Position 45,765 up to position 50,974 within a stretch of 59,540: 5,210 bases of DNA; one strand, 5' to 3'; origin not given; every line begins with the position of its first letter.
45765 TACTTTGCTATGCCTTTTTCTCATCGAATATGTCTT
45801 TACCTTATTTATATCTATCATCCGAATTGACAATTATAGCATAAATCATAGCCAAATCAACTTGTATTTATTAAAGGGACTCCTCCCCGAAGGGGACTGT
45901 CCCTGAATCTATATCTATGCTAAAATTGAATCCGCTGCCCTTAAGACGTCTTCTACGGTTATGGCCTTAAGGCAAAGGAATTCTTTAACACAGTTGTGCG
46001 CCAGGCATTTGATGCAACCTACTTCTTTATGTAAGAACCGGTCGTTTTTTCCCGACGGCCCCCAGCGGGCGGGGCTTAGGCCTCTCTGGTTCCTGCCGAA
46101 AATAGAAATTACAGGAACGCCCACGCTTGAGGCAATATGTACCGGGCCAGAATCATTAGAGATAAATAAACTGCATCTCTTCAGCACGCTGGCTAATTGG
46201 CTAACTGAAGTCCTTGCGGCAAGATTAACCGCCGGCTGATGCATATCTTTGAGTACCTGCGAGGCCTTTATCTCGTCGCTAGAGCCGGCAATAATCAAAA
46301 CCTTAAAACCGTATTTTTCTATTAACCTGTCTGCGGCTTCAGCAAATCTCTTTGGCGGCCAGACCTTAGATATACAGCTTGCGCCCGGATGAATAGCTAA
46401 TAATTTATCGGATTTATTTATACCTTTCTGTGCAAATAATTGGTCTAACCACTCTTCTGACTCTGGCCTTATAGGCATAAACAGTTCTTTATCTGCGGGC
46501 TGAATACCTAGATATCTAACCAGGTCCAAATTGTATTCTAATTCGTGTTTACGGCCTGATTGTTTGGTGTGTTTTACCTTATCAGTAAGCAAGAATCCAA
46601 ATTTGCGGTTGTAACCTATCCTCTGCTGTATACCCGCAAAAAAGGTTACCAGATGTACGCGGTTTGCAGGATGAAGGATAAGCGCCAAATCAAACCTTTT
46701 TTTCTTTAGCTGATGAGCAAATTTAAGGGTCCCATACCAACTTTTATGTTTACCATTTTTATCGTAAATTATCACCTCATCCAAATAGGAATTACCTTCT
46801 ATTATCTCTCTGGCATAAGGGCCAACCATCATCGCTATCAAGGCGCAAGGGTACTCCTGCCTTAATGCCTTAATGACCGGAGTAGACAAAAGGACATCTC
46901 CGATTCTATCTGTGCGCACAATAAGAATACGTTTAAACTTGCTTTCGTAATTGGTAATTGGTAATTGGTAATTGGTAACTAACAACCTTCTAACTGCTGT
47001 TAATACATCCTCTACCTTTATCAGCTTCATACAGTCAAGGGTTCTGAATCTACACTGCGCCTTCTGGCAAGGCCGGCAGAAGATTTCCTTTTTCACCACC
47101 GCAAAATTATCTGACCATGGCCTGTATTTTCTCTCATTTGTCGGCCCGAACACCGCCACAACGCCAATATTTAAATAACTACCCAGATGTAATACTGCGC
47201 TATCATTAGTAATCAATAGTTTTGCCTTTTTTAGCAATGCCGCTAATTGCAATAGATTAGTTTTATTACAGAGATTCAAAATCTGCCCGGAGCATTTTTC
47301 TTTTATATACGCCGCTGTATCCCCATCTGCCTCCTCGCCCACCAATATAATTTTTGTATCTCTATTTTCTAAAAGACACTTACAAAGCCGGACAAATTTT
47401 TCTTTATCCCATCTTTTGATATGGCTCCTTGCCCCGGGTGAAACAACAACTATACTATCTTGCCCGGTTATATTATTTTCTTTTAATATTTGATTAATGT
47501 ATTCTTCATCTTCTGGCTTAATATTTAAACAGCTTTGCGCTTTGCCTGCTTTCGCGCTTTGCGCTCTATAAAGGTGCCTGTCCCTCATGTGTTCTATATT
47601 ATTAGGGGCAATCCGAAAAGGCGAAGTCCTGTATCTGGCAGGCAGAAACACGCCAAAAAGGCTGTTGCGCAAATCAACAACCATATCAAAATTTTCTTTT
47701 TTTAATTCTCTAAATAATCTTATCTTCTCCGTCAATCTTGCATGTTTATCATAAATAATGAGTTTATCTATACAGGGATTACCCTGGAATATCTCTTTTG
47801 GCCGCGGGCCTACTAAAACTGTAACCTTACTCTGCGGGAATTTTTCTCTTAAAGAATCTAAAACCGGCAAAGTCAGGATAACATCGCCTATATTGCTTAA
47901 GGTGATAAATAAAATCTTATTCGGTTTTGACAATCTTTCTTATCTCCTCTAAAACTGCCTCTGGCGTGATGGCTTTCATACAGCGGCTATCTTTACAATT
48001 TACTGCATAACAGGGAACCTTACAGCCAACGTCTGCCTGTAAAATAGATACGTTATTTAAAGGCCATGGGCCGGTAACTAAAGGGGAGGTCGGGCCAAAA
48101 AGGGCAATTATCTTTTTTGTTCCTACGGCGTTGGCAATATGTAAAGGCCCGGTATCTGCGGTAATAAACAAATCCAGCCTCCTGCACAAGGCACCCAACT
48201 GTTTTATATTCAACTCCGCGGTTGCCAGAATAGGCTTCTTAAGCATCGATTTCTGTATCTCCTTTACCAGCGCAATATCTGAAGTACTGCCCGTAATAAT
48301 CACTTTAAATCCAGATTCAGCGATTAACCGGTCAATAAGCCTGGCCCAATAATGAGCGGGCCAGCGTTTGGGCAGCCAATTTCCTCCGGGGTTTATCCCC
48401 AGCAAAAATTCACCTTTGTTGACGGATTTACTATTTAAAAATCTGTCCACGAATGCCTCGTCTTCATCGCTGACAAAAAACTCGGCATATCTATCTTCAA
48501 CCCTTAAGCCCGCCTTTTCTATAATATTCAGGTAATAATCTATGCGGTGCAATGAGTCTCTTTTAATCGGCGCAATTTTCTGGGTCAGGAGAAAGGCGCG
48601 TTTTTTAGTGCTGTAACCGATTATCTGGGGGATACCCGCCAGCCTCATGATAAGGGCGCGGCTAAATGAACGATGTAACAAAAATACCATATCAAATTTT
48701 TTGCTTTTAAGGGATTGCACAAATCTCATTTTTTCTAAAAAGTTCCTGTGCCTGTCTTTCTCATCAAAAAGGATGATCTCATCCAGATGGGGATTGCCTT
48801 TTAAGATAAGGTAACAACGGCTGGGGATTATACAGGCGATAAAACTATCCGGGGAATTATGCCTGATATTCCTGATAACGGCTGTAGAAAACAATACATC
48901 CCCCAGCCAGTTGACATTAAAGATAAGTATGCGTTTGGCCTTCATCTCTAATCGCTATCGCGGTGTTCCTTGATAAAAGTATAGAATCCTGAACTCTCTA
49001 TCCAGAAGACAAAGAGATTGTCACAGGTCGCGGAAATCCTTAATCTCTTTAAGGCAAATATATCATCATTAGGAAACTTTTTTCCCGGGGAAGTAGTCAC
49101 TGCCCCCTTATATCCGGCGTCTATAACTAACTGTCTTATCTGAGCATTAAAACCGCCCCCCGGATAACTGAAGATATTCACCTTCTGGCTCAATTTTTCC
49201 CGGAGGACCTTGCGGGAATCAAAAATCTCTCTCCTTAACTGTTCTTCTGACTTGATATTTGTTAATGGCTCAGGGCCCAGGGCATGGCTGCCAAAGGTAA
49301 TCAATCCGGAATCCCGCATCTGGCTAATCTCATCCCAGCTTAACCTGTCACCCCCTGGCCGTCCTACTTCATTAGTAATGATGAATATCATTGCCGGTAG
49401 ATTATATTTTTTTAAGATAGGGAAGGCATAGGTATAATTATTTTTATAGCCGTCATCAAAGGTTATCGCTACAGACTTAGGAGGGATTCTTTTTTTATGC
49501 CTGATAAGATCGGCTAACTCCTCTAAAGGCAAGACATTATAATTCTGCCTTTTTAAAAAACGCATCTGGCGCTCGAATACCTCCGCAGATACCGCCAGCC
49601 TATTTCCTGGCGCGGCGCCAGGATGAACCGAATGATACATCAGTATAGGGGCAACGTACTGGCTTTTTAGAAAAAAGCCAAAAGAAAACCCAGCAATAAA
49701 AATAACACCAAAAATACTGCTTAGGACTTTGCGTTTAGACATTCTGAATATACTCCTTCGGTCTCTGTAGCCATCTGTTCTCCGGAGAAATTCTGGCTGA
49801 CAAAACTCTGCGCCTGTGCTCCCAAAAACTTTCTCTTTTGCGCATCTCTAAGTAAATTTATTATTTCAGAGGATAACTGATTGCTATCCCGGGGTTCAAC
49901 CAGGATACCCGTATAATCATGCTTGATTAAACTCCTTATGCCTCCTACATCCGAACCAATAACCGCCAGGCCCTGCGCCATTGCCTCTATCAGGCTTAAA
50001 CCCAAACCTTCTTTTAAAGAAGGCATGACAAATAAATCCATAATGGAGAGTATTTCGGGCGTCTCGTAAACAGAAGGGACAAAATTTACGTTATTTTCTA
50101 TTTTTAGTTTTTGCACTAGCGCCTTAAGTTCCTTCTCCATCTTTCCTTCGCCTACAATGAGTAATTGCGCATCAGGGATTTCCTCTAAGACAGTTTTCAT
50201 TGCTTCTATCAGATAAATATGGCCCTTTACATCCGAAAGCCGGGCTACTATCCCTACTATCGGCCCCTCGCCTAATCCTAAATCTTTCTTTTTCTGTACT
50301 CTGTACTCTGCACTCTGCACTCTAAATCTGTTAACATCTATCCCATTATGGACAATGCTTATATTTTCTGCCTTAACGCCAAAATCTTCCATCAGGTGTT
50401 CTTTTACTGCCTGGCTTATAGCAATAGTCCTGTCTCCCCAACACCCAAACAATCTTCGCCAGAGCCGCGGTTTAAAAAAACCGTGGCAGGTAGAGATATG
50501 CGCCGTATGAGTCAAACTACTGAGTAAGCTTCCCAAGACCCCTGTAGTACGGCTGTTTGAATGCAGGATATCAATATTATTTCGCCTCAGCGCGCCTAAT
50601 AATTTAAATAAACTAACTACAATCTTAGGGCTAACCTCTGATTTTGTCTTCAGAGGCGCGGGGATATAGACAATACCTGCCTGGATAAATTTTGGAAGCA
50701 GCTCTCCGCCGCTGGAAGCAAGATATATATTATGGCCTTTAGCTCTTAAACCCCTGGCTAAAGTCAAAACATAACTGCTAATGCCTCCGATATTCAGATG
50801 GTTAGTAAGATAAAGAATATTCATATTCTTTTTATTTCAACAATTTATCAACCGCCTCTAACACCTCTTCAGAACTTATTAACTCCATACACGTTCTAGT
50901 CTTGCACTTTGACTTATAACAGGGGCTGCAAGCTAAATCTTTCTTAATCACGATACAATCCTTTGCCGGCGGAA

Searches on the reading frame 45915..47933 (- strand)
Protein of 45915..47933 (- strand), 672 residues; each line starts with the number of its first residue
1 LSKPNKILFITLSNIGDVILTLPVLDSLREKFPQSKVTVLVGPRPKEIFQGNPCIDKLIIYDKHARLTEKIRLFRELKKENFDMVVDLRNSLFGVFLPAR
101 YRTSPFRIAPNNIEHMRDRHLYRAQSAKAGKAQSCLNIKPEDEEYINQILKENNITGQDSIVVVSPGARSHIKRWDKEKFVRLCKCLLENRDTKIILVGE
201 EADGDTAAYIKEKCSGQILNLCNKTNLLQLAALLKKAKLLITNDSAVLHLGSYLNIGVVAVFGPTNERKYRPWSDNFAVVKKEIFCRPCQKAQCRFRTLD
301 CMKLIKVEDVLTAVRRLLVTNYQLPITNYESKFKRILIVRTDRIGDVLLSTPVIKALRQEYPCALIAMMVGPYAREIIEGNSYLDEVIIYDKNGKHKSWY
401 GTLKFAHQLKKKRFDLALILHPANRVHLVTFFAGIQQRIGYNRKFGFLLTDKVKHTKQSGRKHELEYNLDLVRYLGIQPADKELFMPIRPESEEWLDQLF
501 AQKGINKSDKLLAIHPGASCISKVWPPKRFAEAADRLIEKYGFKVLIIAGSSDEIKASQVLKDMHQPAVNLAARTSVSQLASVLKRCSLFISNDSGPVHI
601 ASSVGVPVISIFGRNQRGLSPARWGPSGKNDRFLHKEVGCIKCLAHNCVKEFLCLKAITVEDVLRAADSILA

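Call 7: search_protein_families(library=pfam, proteins=[window:45915-47933:-])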
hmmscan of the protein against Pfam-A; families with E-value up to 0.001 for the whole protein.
window:45915-47933:- (672 aa): 3 families
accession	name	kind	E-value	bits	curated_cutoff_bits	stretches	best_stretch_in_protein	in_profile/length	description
PF01075.23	Glyco_transf_9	-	2.2e-74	250.3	22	2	403-650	2-243/247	Glycosyltransferase family 9 (heptosyltransferase)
PF02350.25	Epimerase_2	-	0.00024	20.5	30.6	0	527-611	200-284/347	UDP-N-acetylglucosamine 2-epimerase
PF04230.19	PS_pyruv_trans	-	0.00047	20.6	25.3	0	509-593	169-258/280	Polysaccharide pyruvyl transferase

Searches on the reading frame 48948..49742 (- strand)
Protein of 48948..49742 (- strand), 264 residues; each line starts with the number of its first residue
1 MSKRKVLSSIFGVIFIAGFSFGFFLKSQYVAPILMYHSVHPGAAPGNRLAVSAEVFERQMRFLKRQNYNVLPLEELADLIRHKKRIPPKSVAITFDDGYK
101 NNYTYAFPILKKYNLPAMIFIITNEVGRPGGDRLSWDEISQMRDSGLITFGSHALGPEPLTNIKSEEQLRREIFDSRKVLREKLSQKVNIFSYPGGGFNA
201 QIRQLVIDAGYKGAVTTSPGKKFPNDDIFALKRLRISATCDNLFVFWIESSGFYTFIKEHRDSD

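Call 30: find_encoding_contigs(protein=window:48948-49742:-, flank=10000, max_places=8)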
Protein window:48948-49742:- (264 aa): 4 contigs read that carry it; 4 places shown.
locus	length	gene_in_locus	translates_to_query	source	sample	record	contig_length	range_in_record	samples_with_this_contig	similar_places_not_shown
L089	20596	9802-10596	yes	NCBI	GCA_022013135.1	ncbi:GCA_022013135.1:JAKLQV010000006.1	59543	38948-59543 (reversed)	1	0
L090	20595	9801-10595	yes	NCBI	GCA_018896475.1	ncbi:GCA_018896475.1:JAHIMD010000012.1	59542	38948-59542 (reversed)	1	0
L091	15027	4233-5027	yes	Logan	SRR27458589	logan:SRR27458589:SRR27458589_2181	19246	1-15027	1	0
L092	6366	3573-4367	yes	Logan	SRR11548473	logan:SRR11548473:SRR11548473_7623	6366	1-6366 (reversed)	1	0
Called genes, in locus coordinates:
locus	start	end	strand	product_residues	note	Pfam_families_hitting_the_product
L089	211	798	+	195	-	-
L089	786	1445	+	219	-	PF08843:AbiEii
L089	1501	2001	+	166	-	PF23477:zf_Tbcl_2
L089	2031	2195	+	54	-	PF23477:zf_Tbcl_2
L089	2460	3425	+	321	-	PF02540:NAD_synthase (faint), PF00958:GMP_synt_C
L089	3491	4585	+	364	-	PF02606:LpxK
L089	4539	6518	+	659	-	PF03279:Lip_A_acyltrans, PF06258:Mito_fiss_Elm1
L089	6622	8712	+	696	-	PF13439:Glyco_transf_4, PF13477:Glyco_trans_4_2 (weak), PF13579:Glyco_trans_4_4, PF20706:GT4-conflict, PF00534:Glycos_transf_1, PF13692:Glyco_trans_1_4, PF01075:Glyco_transf_9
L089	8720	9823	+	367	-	PF13439:Glyco_transf_4, PF13579:Glyco_trans_4_4, PF20706:GT4-conflict, PF00534:Glycos_transf_1, PF13692:Glyco_trans_1_4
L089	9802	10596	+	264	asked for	PF01522:Polysacc_deac_1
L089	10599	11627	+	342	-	PF01075:Glyco_transf_9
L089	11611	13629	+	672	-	PF01075:Glyco_transf_9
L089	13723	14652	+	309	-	PF01916:DS (faint)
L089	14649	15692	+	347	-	PF00294:PfkB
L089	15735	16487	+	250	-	PF02348:CTP_transf_3, PF12804:NTP_transf_3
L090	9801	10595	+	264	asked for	PF01522:Polysacc_deac_1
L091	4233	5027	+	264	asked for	PF01522:Polysacc_deac_1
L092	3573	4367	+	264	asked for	PF01522:Polysacc_deac_1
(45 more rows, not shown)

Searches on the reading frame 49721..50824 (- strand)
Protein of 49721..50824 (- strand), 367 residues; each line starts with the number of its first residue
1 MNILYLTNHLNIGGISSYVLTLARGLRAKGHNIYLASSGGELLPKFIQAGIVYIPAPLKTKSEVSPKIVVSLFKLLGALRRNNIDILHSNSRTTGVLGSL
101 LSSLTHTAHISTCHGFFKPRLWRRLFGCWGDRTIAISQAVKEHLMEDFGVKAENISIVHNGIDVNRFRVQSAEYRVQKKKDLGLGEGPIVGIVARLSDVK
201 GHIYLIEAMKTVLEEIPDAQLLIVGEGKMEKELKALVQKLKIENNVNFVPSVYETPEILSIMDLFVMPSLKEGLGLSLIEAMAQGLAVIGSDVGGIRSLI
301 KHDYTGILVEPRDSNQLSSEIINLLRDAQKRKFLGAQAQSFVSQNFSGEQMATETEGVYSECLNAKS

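Call 7: search_protein_families(library=pfam, proteins=[window:49721-50824:-])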
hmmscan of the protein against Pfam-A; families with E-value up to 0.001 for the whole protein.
window:49721-50824:- (367 aa): 6 families
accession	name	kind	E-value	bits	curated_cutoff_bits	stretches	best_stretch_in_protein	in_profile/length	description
PF00534.26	Glycos_transf_1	-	3.4e-44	150.9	26.4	1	179-339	6-170/172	Glycosyl transferases group 1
PF13692.12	Glyco_trans_1_4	-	4.6e-37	127.9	27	1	188-327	2-142/142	Glycosyl transferases group 1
PF13439.12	Glyco_transf_4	-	1.4e-28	100.4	28.5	1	12-166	1-170/170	Glycosyltransferase Family 4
PF13579.12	Glyco_trans_4_4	-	3.5e-14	53.9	29.7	1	13-161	1-158/158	Glycosyl transferase 4-like domain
PF20706.3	GT4-conflict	-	7.8e-08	32.1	26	1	186-305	196-325/385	Family 4 Glycosyltransferase in conflict systems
PF13477.12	Glyco_trans_4_2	-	0.00011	22.9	23.4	1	4-115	3-108/139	Glycosyl transferase 4-like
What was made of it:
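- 50293..50323 (-): GT4 inter-domain linker (aa 168-178, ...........). Units AGAGTGC x2 and AGAGTAC x2. The array lies between PF13439 (12-166) and PF00534 (179-339) (call 7).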

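Call 40: search_solved_structures(query=window:49721-50824:-, show_alignments=2)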
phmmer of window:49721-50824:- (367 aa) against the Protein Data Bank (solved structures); distinct sequences matched with E-value up to 0.001: 84 (the best 60 are shown).
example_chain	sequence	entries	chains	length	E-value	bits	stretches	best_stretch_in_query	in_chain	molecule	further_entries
7mi0_A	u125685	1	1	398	8.1e-30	107.2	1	3-363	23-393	Glycosyltransferase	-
2jjm_A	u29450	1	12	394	4.2e-28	101.6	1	7-363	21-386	GLYCOSYL TRANSFERASE, GROUP 1 FAMILY PROTEIN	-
3mbo_A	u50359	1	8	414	5e-28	101.3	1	7-363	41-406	Glycosyltransferase, group 1 family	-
4xso_B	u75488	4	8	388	5.7e-24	88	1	82-347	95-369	Alr3699 protein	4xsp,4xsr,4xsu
3oka_A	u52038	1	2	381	2.8e-22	82.4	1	130-353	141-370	GDP-mannose-dependent alpha-(1-6)-phosphatidylinositol monomannoside mannosyltransferase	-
3okc_A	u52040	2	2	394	2.9e-22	82.4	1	130-353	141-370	GDP-mannose-dependent alpha-(1-6)-phosphatidylinositol monomannoside mannosyltransferase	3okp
5d00_A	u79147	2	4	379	1.5e-20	76.7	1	7-362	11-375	N-acetyl-alpha-D-glucosaminyl L-malate synthase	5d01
6d9t_A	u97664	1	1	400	3.6e-20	75.5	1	130-365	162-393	Glycosyl transferase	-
6n1x_A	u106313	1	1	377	5.1e-20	75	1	131-364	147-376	Glycosyltransferase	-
8dvz_A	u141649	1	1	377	7.8e-19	71.1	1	169-361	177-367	N, N'-diacetylbacillosaminyl-diphospho-undecaprenol alpha-1,3-N-acetylgalactosaminyltransf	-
6tvp_A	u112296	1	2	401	8.6e-19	71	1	85-360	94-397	Alpha-maltose-1-phosphate synthase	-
8dqd_A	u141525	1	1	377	2e-18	69.7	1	169-361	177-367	N, N'-diacetylbacillosaminyl-diphospho-undecaprenol alpha-1,3-N-acetylgalactosaminyltransf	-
5i45_A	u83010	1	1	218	5.6e-18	68.3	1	161-363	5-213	Glycosyl transferases group 1 family protein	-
8dvw_A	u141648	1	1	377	7.2e-18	67.9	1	169-361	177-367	N, N'-diacetylbacillosaminyl-diphospho-undecaprenol alpha-1,3-N-acetylgalactosaminyltransf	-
3c4q_A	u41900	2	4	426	1.8e-17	66.6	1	13-363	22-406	Predicted glycosyltransferases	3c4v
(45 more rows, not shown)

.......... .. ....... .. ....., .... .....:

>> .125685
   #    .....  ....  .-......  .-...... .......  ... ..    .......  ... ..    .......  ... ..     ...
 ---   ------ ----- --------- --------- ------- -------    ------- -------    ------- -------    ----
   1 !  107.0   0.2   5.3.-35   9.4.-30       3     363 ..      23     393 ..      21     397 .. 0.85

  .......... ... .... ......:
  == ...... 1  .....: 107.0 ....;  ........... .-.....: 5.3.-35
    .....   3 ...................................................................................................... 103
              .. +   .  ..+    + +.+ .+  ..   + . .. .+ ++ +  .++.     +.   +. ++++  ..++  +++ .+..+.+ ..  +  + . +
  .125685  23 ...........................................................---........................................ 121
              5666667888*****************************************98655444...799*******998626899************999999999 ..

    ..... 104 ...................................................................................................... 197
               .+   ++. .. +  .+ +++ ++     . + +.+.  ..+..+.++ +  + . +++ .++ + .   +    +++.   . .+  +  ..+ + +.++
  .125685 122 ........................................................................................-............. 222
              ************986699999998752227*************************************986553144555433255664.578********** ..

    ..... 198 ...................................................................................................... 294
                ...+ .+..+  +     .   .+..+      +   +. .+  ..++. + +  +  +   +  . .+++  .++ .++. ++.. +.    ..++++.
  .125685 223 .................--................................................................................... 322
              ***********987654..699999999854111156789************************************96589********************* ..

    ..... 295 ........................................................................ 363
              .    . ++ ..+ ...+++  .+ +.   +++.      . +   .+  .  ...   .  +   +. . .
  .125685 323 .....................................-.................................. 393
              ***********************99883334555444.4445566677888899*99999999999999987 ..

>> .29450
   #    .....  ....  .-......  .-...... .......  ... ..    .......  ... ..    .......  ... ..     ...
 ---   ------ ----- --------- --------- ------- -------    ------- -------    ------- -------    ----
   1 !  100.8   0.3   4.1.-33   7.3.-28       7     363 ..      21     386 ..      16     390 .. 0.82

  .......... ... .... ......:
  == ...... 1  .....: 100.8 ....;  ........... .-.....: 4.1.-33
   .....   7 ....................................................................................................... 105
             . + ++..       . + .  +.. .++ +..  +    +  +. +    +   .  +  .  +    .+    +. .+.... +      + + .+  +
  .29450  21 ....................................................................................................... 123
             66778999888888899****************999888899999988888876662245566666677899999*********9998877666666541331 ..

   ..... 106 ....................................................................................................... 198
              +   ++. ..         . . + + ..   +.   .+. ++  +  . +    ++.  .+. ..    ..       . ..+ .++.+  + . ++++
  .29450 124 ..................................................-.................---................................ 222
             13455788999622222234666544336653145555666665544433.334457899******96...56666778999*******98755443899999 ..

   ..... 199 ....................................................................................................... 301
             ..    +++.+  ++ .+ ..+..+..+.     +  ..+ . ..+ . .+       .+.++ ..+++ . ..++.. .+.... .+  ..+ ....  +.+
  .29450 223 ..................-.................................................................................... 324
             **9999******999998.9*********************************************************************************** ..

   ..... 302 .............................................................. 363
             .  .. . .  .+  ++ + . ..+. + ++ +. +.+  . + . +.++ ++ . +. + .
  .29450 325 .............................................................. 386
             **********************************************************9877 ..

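Call 57: find_related_loci(query=A3, collection=metagenome_contigs, flank=10000)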
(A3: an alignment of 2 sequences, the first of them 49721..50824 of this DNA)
Query A3 (367 aa) in metagenome_contigs; peptide patterns used: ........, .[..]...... (x = any residue, [..] = any of these).
327 stretches matched a pattern; 88 encode a relative of the query (tblastn E <= 1e-3); the best 80 are kept; 80 distinct loci.
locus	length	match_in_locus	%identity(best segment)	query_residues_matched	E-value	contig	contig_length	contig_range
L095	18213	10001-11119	65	1-366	1e-164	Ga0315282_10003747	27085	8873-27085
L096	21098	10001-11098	65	1-366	1e-162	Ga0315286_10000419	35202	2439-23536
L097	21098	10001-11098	64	1-366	4e-160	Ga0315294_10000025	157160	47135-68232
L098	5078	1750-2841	64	1-364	6e-162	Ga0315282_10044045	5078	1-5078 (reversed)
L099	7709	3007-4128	61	1-366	1e-157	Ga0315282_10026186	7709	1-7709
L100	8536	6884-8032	63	1-363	6e-157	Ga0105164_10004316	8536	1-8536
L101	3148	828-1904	64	1-359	2e-163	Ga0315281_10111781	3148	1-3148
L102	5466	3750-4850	62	1-367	4e-157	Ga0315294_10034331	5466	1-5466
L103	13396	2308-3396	62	1-363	4e-155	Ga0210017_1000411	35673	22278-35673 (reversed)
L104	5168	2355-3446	64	1-364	2e-157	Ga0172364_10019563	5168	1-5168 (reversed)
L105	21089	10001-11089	62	1-363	4e-155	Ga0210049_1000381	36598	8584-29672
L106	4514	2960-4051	64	1-364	9e-159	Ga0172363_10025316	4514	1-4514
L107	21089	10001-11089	61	1-363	9e-155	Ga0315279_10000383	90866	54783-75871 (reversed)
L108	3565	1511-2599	59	1-364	4e-159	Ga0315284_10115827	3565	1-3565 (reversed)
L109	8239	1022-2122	62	1-366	2e-152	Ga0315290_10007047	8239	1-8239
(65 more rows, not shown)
